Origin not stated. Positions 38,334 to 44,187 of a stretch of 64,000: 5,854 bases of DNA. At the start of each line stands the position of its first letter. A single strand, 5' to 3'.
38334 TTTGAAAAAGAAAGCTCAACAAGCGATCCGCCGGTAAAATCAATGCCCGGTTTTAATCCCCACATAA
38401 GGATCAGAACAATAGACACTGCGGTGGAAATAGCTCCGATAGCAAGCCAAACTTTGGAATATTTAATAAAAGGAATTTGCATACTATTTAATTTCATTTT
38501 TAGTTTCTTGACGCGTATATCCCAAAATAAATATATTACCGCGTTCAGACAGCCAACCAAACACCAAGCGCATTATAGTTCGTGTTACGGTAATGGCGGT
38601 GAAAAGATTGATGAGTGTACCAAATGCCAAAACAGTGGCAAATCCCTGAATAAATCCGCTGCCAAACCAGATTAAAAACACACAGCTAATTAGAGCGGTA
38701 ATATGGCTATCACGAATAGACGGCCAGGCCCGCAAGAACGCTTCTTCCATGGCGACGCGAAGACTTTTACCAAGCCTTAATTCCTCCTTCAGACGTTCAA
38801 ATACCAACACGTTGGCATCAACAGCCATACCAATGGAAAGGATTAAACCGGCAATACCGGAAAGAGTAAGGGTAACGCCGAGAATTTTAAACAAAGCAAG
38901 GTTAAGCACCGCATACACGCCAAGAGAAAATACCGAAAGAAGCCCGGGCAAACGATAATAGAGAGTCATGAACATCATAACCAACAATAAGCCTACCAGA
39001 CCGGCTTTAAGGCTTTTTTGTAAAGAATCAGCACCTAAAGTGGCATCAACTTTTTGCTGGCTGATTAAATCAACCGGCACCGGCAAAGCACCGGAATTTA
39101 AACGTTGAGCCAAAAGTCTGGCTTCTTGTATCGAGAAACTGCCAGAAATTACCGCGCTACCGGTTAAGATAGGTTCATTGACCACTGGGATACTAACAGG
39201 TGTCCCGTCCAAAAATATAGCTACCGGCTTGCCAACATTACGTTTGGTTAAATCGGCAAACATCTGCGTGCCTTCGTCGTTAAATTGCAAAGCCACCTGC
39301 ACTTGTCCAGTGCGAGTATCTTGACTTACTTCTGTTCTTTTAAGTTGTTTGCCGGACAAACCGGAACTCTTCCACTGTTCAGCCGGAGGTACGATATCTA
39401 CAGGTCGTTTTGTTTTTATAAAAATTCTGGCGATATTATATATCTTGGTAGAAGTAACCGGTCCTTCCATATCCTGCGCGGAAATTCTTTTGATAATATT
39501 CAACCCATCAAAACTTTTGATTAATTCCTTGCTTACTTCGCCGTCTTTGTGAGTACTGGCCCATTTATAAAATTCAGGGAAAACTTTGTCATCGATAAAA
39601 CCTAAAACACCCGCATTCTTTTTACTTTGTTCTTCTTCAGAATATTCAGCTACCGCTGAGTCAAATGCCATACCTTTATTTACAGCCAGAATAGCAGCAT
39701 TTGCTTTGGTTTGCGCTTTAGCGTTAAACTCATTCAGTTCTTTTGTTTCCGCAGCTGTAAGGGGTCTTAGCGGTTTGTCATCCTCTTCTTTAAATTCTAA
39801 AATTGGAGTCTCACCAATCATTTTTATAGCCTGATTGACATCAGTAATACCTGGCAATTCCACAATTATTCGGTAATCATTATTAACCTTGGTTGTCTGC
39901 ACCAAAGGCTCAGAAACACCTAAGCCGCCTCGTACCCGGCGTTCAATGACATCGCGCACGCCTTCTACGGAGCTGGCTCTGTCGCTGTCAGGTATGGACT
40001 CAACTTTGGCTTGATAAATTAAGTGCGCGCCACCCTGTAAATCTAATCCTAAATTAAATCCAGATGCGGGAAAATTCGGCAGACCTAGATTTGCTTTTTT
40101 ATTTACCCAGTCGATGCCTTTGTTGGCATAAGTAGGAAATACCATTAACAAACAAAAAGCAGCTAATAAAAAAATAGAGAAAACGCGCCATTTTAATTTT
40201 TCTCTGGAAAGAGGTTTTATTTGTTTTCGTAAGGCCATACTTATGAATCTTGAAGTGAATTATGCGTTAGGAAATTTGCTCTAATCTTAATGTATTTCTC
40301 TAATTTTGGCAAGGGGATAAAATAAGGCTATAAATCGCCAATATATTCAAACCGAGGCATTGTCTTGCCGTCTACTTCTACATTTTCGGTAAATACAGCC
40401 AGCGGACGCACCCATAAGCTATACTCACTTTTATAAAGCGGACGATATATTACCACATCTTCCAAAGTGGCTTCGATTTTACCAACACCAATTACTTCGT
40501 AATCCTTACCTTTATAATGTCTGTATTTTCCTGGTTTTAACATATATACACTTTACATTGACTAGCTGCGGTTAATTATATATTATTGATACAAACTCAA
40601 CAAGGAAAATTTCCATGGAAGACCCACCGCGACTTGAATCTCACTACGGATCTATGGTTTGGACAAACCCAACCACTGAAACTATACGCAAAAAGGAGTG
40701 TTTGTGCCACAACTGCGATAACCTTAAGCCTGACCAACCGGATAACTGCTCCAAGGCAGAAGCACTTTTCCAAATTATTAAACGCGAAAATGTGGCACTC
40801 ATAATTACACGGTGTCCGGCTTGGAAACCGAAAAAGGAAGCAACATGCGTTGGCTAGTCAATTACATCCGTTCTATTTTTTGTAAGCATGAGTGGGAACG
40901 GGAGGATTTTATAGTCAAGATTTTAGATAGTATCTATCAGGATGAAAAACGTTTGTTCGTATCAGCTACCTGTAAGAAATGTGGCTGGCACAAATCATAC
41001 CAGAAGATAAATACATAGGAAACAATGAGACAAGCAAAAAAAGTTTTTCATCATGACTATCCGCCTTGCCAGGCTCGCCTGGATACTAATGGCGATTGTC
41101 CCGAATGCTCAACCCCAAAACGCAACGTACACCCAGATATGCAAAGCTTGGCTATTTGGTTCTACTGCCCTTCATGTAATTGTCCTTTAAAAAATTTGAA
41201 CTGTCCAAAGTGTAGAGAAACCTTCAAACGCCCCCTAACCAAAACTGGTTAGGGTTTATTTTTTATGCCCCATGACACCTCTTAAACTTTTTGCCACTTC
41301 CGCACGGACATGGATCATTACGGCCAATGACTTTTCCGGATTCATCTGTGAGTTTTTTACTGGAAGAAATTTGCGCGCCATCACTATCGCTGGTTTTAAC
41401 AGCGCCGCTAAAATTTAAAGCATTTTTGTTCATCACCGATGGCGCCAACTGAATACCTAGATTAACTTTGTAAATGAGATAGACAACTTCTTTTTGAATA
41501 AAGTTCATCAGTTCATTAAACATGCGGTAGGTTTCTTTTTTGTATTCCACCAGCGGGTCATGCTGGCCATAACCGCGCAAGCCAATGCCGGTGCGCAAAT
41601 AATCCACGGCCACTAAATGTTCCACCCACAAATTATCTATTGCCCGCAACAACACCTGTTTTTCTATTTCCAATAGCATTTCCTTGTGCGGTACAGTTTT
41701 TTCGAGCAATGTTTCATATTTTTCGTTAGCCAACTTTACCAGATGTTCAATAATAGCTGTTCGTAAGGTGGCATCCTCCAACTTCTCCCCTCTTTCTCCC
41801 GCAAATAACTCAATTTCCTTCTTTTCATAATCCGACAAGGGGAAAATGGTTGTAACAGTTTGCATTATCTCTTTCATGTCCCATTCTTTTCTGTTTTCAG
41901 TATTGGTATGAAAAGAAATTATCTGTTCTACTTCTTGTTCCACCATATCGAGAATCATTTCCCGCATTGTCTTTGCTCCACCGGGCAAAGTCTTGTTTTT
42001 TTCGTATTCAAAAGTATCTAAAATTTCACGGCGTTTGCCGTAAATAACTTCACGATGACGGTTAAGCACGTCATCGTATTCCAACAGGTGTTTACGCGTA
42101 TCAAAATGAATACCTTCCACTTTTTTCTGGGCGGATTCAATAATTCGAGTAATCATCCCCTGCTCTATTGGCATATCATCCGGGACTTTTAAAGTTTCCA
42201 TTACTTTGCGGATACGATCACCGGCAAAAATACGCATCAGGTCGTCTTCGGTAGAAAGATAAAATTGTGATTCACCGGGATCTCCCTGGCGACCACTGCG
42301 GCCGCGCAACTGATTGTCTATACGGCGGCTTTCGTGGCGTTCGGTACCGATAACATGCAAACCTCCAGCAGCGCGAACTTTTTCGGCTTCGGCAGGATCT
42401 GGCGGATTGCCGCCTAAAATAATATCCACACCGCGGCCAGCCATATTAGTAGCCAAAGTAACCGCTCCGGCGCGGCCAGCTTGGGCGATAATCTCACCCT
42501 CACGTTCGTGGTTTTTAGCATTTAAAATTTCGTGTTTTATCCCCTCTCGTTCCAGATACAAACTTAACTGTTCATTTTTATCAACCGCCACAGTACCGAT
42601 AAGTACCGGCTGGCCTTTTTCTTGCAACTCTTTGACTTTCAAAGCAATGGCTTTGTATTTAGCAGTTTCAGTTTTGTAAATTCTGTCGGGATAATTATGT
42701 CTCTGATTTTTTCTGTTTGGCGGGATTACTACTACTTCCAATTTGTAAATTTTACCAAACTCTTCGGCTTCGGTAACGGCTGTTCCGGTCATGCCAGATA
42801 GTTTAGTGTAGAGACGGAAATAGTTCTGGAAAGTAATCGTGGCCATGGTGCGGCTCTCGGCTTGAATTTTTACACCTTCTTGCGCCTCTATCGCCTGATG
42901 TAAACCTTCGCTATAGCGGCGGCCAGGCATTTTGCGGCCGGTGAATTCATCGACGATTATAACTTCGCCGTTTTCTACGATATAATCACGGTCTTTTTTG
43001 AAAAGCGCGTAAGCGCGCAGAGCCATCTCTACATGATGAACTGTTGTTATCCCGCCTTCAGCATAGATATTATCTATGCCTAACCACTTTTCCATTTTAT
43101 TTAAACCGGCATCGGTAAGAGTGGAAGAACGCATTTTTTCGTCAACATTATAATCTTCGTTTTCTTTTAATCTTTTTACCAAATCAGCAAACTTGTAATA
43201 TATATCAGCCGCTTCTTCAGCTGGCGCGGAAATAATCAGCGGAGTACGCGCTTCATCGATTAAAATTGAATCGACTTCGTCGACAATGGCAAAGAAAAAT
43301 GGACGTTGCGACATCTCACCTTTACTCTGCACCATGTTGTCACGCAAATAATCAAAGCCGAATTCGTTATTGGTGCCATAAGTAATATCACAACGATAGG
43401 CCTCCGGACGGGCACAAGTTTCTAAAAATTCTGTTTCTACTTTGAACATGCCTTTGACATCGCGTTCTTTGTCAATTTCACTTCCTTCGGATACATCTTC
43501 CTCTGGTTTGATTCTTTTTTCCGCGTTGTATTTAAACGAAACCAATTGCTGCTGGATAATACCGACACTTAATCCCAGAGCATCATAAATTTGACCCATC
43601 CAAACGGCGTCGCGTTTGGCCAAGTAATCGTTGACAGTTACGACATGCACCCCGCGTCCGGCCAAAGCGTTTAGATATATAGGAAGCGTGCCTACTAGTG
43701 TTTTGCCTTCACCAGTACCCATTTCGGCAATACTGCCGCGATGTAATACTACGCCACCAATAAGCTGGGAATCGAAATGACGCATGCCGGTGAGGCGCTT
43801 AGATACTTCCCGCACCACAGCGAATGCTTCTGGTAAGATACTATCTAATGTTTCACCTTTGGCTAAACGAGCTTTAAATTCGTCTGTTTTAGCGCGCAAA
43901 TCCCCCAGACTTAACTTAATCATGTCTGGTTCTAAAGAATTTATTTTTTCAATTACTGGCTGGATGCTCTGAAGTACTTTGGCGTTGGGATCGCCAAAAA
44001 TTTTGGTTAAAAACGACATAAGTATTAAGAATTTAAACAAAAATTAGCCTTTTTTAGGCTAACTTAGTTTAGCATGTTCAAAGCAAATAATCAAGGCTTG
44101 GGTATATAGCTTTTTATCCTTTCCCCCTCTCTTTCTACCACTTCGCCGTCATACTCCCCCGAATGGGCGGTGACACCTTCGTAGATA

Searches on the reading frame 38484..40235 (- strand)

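Call 55: search_protein_families(library=ncbifam, proteins=[window:38484-40235:-], max_evalue=1e-10)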
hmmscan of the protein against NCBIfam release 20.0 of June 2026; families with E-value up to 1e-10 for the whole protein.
window:38484-40235:- (583 aa): 18 families
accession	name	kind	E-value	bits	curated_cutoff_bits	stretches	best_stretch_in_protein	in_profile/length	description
NF009583.0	PRK13024.1-3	subfamily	3.1e-111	372.7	721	1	46-558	30-431/755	protein translocase subunit SecDF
TIGR01129.1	secD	equivalog_domain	4.4e-109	365.2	244.4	1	62-555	1-397/397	protein translocase subunit SecD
NF009585.0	PRK13024.1-5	equivalog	5.9e-88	296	1037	1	77-557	163-646/993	protein translocase subunit SecDF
NF011315.0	PRK14726.1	equivalog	5.1e-77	259.8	1249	1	293-564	259-527/855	protein translocase subunit SecDF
TIGR00916.1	2A0604s01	subfamily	1.5e-67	227.6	148.6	1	318-548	1-231/231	SecD/SecF family protein translocase subunit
NF009581.0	PRK13024.1-1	equivalog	2.1e-67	227.8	1058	1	347-559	199-411/752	protein translocase subunit SecDF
NF009584.0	PRK13024.1-4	equivalog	3.8e-67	227.2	1171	2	347-559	197-413/759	protein translocase subunit SecDF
NF009580.0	PRK13023.1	equivalog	3.9e-55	187.4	1153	1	292-555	181-444/775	protein translocase subunit SecDF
NF009545.0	PRK12933.1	equivalog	5.8e-53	180.3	728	1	294-563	317-598/604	protein translocase subunit SecD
NF009540.0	PRK12911.1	equivalog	1.5e-41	141.9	1878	1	332-554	836-1057/1403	bifunctional preprotein translocase subunit SecD/SecF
NF009582.0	PRK13024.1-2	equivalog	8.1e-40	136.6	723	1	350-575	279-504/859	protein translocase subunit SecDF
NF006218.0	PRK08343.1-4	subfamily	3e-30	105.3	383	1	293-556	118-386/392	preprotein translocase subunit SecD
NF046001.1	SecDF_plasm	equivalog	3e-29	101.7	500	1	362-579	308-524/878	protein translocase subunit SecDF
NF006216.0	PRK08343.1-2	equivalog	2.1e-20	73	519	1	369-549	309-492/506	preprotein translocase subunit SecD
NF037998.2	RND_1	equivalog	6.4e-19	67.2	400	1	371-558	410-598/1237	protein translocase SecDF, variant type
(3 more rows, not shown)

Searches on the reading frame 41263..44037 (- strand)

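Call 55: search_protein_families(library=ncbifam, proteins=[window:41263-44037:-], max_evalue=1e-10)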
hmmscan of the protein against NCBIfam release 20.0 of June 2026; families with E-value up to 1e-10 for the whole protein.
window:41263-44037:- (924 aa): 8 families
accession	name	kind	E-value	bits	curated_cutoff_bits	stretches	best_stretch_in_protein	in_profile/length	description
NF009538.1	PRK12904.1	equivalog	0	1112.9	814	1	10-859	2-812/814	preprotein translocase subunit SecA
TIGR00963.1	secA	equivalog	0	1029.6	800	3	207-545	137-476/787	preprotein translocase subunit SecA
NF006630.0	PRK09200.1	subfamily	2.4e-268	892.4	862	2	210-858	163-774/789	preprotein translocase subunit SecA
TIGR04397.1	SecA2_Bac_anthr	exception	2.2e-264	879.3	1085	2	205-855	156-770/774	accessory Sec system translocase SecA2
NF009536.0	PRK12901.1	equivalog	3.2e-256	853.3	1493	3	331-923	489-1105/1118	preprotein translocase subunit SecA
TIGR03714.1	secA2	equivalog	9.7e-214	711.9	930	2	200-845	149-759/762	accessory Sec system translocase SecA2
NF012136.0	SecA2_Lm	equivalog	1.7e-192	641.4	1100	2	206-843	155-753/776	accessory Sec system translocase SecA2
TIGR04221.1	SecA2_Mycobac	equivalog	7.8e-180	599.7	725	2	208-713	158-660/762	accessory Sec system translocase SecA2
